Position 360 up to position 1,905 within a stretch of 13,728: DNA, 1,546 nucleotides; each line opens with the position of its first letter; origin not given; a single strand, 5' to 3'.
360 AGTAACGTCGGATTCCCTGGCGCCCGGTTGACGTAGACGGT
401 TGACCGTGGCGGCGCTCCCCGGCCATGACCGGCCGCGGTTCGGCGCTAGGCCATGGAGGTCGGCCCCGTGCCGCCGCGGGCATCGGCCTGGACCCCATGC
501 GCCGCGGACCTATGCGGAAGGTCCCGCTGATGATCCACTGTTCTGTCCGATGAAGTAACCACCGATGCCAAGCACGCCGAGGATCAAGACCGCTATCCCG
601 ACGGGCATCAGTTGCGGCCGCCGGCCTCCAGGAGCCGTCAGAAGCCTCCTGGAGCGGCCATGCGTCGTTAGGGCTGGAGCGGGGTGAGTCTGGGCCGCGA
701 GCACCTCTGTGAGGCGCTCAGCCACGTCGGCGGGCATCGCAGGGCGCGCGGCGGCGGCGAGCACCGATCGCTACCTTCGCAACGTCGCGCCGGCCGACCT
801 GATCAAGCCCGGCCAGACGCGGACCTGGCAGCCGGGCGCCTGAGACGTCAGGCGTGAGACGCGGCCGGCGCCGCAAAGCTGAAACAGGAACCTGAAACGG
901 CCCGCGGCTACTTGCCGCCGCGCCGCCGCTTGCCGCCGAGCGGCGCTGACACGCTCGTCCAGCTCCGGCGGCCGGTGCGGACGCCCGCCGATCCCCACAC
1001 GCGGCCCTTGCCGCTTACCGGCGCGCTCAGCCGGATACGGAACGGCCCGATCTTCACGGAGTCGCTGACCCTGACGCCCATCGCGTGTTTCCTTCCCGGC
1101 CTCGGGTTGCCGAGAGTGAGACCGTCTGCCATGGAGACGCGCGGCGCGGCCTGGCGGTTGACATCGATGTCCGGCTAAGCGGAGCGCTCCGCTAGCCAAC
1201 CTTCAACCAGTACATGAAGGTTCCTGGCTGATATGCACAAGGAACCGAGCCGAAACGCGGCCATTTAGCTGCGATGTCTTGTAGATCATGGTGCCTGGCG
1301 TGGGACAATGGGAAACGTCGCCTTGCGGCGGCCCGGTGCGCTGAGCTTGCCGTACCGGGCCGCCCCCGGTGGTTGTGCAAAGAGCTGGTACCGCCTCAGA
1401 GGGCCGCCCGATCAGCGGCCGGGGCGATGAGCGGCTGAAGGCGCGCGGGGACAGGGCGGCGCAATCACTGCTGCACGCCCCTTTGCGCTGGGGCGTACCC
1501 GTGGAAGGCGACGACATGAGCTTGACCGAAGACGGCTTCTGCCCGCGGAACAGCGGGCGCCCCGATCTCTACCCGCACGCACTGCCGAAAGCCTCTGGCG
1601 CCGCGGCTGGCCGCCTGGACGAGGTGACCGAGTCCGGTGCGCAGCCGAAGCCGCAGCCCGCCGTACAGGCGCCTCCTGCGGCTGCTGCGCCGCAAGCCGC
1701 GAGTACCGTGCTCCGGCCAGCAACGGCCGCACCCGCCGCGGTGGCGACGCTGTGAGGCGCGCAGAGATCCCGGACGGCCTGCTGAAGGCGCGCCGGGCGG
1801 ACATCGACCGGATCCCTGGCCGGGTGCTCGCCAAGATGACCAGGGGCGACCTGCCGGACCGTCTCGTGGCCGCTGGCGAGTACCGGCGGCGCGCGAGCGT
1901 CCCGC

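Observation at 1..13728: The window closes on itself: 25-bp terminal identity with an ORF running in frame across the junction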

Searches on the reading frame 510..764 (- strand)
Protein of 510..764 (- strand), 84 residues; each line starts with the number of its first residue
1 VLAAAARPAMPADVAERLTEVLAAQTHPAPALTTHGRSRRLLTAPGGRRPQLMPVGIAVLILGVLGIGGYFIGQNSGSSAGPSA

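Call 36: search_protein_families(library=pfam, max_evalue=0.1, proteins=[window:510-764:-])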
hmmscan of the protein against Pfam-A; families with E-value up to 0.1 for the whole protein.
window:510-764:- (84 aa): 1 family
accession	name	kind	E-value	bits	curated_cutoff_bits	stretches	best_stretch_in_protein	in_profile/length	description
PF07336.16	ABATE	-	0.04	15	24.4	1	3-49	66-111/130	Putative stress-induced transcription regulator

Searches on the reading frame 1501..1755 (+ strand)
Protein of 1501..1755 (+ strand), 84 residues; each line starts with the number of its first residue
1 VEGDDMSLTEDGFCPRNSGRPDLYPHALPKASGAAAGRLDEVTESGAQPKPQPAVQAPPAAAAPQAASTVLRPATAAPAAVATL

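Call 36: search_protein_families(library=pfam, max_evalue=0.1, proteins=[window:1501-1755:+])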
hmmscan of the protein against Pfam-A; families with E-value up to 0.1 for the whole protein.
window:1501-1755:+ (84 aa): 0 families

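Call 108: search_protein_families(library=padloc, max_evalue=0.01, proteins=[window:1501-1755:+])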
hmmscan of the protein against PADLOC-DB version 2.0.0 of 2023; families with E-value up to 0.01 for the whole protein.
window:1501-1755:+ (84 aa): 0 families
